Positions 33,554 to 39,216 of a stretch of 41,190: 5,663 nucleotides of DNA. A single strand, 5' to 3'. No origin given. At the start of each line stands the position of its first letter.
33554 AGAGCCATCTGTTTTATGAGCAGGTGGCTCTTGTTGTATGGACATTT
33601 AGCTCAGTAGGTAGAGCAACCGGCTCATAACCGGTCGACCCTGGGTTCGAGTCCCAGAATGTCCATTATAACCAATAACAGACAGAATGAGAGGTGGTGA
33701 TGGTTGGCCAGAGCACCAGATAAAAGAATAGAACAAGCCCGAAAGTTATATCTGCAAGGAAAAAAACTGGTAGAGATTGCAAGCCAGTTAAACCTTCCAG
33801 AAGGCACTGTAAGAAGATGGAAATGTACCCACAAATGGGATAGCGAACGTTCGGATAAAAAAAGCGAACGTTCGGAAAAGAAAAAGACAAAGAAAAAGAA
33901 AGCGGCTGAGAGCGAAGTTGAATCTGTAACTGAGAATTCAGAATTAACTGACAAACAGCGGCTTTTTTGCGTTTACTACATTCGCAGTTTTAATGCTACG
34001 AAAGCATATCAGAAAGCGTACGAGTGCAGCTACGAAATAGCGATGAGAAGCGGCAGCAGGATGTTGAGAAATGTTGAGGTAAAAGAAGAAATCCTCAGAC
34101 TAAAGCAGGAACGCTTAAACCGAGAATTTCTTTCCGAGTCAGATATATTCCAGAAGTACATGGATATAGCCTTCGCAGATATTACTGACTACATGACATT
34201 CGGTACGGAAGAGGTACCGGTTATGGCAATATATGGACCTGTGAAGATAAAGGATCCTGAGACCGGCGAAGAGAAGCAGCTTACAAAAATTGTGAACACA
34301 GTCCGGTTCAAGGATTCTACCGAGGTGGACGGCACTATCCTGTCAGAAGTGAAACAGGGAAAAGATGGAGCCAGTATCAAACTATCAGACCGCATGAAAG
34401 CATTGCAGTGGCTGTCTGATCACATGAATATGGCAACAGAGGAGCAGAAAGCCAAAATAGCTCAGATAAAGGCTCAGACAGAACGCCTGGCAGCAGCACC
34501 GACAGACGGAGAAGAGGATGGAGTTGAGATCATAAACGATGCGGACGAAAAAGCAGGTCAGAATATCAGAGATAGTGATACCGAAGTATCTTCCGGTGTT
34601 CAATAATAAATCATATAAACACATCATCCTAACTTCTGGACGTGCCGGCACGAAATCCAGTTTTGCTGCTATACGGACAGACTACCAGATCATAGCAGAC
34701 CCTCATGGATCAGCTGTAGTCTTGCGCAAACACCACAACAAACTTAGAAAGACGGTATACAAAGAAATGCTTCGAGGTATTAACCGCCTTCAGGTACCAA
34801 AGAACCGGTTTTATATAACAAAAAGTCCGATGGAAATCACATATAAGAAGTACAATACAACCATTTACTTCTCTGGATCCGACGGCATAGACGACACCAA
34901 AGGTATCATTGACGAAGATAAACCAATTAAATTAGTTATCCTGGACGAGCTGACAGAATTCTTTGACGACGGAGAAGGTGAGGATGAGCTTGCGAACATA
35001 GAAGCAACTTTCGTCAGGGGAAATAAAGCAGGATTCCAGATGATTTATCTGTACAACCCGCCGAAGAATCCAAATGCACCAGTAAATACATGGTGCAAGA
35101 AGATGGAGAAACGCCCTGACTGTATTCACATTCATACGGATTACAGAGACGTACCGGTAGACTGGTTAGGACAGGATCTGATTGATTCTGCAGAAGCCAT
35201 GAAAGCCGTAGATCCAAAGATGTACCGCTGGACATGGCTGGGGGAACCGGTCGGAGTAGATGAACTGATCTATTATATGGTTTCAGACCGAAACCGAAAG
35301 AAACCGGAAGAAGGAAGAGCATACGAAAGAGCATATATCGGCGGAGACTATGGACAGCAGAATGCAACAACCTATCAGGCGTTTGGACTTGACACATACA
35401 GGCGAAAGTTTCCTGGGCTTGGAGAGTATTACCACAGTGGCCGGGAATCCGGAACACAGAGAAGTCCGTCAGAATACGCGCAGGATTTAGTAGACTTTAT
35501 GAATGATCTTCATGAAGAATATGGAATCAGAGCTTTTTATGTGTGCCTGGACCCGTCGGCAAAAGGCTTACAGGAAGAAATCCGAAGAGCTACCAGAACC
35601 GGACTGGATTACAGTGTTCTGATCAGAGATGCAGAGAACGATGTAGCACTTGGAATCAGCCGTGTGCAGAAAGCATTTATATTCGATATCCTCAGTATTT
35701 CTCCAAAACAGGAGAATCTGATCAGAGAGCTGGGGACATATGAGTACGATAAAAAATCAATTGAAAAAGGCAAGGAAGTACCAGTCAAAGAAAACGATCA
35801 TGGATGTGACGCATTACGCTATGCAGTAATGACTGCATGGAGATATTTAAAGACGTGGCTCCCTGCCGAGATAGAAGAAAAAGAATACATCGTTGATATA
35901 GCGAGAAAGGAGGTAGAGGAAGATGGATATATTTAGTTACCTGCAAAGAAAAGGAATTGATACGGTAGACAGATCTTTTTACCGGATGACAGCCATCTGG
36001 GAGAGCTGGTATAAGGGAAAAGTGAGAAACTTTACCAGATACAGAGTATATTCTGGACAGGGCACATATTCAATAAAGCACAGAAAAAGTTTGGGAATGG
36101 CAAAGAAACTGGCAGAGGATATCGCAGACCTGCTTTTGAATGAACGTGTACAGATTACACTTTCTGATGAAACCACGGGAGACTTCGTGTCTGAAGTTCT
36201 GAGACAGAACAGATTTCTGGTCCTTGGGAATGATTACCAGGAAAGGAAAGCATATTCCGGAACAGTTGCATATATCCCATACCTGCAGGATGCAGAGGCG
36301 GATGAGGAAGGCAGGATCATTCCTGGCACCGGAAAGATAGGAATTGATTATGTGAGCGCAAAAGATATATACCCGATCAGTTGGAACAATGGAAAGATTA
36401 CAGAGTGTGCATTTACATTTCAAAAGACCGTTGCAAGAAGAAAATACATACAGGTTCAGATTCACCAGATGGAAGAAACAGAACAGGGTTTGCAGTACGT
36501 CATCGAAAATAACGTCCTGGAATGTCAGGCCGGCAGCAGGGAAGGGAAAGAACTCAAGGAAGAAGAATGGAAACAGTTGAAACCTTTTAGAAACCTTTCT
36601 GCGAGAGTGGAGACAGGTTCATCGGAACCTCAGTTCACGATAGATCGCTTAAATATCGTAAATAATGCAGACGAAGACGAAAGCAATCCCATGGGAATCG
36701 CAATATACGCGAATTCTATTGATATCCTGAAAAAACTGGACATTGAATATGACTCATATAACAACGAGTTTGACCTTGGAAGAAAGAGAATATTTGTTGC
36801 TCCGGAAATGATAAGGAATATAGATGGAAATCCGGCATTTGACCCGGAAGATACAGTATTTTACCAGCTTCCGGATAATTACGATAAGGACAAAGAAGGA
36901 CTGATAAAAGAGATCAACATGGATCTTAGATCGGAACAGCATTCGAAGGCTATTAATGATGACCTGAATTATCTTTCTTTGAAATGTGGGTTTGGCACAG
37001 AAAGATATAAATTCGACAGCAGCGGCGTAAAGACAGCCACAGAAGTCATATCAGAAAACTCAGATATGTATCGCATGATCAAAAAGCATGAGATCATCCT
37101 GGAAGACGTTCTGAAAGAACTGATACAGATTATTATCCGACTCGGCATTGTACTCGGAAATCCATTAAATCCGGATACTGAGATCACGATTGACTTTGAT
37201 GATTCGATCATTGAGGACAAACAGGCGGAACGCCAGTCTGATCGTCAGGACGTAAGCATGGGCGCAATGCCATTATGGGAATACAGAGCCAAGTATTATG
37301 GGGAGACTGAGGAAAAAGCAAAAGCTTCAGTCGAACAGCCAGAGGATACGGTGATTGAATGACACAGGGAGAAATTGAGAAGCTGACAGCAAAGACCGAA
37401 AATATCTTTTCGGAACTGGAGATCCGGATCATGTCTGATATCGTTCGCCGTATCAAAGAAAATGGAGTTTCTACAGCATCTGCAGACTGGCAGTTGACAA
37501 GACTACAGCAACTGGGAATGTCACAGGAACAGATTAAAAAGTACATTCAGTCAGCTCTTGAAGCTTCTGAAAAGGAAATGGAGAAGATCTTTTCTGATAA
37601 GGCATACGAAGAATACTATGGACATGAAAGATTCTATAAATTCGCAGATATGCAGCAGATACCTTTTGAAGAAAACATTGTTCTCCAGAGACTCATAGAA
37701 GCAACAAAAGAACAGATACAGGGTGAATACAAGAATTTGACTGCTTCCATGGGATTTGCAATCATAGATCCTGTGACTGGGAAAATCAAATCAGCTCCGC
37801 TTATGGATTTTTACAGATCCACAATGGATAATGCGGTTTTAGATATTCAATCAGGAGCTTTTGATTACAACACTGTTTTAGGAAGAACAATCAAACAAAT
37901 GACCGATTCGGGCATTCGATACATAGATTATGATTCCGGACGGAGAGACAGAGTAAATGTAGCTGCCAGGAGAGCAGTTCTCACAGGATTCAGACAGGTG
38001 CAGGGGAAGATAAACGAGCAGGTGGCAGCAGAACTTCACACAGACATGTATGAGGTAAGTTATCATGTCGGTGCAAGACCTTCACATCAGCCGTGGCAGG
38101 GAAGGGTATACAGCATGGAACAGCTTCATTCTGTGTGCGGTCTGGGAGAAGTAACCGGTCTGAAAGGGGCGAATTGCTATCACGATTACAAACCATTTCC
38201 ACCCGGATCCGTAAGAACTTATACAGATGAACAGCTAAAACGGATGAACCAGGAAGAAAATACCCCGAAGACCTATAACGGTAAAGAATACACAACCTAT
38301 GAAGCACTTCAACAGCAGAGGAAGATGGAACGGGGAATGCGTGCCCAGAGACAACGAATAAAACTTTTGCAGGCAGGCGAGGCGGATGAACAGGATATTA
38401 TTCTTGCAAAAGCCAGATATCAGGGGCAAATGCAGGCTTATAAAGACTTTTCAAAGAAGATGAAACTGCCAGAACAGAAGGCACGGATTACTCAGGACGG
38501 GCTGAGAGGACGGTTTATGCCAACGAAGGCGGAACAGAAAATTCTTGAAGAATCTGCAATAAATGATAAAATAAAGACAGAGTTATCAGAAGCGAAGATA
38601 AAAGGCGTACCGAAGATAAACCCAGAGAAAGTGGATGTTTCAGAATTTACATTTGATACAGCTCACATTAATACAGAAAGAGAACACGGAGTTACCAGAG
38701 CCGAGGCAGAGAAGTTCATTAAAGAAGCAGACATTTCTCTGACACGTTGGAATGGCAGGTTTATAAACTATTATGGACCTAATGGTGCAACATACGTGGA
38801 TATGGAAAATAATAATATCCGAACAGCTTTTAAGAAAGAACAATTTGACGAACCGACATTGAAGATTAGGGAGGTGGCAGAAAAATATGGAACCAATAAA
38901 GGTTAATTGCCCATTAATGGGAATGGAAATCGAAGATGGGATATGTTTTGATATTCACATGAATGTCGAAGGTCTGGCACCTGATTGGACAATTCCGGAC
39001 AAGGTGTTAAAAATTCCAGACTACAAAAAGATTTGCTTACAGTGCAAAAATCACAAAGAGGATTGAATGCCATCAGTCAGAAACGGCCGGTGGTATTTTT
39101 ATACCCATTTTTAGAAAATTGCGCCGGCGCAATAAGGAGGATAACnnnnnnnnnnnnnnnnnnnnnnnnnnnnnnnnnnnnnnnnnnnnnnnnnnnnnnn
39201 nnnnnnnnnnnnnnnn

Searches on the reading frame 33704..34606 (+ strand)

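Call 58: search_protein_families(library=phrogs, proteins=[window:33704-34606:+], max_evalue=0.00001)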
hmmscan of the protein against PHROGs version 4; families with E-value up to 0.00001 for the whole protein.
window:33704-34606:+ (300 aa): 8 families
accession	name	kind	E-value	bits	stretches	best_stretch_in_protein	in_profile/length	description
phrog_2606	-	head and packaging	3.3e-102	343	1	1-287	1-292/310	terminase small subunit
phrog_51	-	head and packaging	9.2e-41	141.3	1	9-277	6-245/261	terminase small subunit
phrog_509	-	head and packaging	8.1e-14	52.7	1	9-71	11-69/238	terminase small subunit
phrog_1889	-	head and packaging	6.7e-12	46.5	1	1-67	1-68/276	terminase small subunit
phrog_17390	-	unknown function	3.3e-08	34.2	1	80-139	2-60/69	-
phrog_4151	-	DNA, RNA and nucleotide metabolism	1.4e-07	32.5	1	6-71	7-72/154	DNA binding protein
phrog_756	-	DNA, RNA and nucleotide metabolism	2.7e-06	28.4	1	9-59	8-64/166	DNA binding protein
phrog_5751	-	head and packaging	6e-06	26.4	1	10-47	74-111/548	terminase large subunit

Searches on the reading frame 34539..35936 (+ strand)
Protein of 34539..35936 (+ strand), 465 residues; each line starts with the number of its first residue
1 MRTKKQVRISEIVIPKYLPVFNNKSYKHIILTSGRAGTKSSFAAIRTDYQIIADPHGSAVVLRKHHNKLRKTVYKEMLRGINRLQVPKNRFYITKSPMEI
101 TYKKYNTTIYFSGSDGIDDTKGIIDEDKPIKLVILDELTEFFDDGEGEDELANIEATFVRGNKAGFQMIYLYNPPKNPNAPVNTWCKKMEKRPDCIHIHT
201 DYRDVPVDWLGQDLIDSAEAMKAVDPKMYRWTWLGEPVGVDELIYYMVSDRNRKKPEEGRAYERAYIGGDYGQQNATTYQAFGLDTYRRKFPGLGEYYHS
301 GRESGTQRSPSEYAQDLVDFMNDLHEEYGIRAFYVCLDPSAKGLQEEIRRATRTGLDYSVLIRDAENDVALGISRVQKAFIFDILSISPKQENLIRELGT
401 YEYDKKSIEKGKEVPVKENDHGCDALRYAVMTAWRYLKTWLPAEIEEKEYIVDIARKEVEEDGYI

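Call 58: search_protein_families(library=phrogs, proteins=[window:34539-35936:+], max_evalue=0.00001)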
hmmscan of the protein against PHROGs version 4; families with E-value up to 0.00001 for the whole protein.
window:34539-35936:+ (465 aa): 6 families
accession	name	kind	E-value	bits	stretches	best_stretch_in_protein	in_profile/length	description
phrog_2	-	head and packaging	5e-36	125.8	1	20-440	273-600/807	terminase large subunit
phrog_3717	-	head and packaging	4.1e-30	106.2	1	11-277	8-264/277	terminase large subunit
phrog_10250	-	head and packaging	3e-27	96.8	1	221-435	2-217/228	terminase large subunit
phrog_6672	-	head and packaging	7.3e-11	42.8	1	328-433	30-129/145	terminase large subunit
phrog_5653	-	head and packaging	1.5e-08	35.6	1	256-433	23-180/199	terminase large subunit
phrog_8711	-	head and packaging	5.8e-06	27.3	1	4-86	4-85/89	terminase large subunit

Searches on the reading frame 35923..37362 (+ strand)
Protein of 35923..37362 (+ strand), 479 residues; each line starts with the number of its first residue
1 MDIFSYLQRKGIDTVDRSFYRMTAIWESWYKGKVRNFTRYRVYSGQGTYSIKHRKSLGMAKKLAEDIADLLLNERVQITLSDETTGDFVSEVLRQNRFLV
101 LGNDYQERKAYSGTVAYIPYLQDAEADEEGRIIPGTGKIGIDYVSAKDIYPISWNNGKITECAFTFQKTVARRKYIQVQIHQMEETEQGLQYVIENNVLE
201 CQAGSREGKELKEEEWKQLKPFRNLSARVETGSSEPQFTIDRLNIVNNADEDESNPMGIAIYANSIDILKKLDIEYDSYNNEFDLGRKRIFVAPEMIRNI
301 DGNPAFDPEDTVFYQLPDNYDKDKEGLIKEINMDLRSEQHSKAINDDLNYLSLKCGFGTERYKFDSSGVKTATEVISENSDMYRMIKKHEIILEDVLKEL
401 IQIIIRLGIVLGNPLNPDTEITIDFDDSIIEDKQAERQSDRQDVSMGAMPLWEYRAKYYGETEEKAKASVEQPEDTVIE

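Call 3: search_protein_families(library=pfam, proteins=[window:35923-37362:+], max_evalue=0.01)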
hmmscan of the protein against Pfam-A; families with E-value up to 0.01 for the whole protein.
window:35923-37362:+ (479 aa): 1 family
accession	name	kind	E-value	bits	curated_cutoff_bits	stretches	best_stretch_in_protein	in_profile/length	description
PF05133.19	SPP1_portal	-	6e-22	78.6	25.5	1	26-440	18-377/416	Phage portal protein, SPP1 Gp6-like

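Call 4: search_protein_families(library=phrogs, proteins=[window:35923-37362:+], max_evalue=0.001)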
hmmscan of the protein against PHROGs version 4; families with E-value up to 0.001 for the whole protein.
window:35923-37362:+ (479 aa): 1 family
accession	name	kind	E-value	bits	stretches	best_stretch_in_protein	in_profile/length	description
phrog_533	-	head and packaging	5.4e-121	405.5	1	9-476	21-479/495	portal protein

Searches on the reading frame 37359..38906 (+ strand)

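Call 3: search_protein_families(library=pfam, proteins=[window:37359-38906:+], max_evalue=0.01)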
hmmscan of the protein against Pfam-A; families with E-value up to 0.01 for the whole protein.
window:37359-38906:+ (515 aa): 1 family
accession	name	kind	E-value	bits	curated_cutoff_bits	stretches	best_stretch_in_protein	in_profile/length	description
PF06152.16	Phage_min_cap2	-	6.3e-96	321.9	26.3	1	2-364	2-364/366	Phage minor capsid protein 2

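Call 4: search_protein_families(library=phrogs, proteins=[window:37359-38906:+], max_evalue=0.001)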
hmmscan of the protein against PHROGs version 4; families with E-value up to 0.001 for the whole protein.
window:37359-38906:+ (515 aa): 2 families
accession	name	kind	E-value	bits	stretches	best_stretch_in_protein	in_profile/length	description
phrog_581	-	head and packaging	1.9e-104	351.8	1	1-453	20-446/564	minor head protein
phrog_21033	-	unknown function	0.00013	22.7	1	302-371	3-61/265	-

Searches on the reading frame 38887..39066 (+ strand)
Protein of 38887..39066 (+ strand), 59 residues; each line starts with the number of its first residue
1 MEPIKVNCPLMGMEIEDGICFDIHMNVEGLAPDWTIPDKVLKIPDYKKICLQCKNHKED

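Call 3: search_protein_families(library=pfam, proteins=[window:38887-39066:+], max_evalue=0.01)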
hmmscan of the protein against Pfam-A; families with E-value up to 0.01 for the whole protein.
window:38887-39066:+ (59 aa): 0 families

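Call 4: search_protein_families(library=phrogs, proteins=[window:38887-39066:+], max_evalue=0.001)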
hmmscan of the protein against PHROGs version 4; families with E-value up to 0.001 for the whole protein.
window:38887-39066:+ (59 aa): 1 family
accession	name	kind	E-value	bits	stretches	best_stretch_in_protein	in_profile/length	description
phrog_27009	-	unknown function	5.1e-09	37.5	1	5-57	6-58/59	-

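Call 54: search_protein_families(library=ncbifam, proteins=[window:38887-39066:+], max_evalue=0.01)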
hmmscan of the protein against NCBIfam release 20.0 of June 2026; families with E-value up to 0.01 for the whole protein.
window:38887-39066:+ (59 aa): 0 families
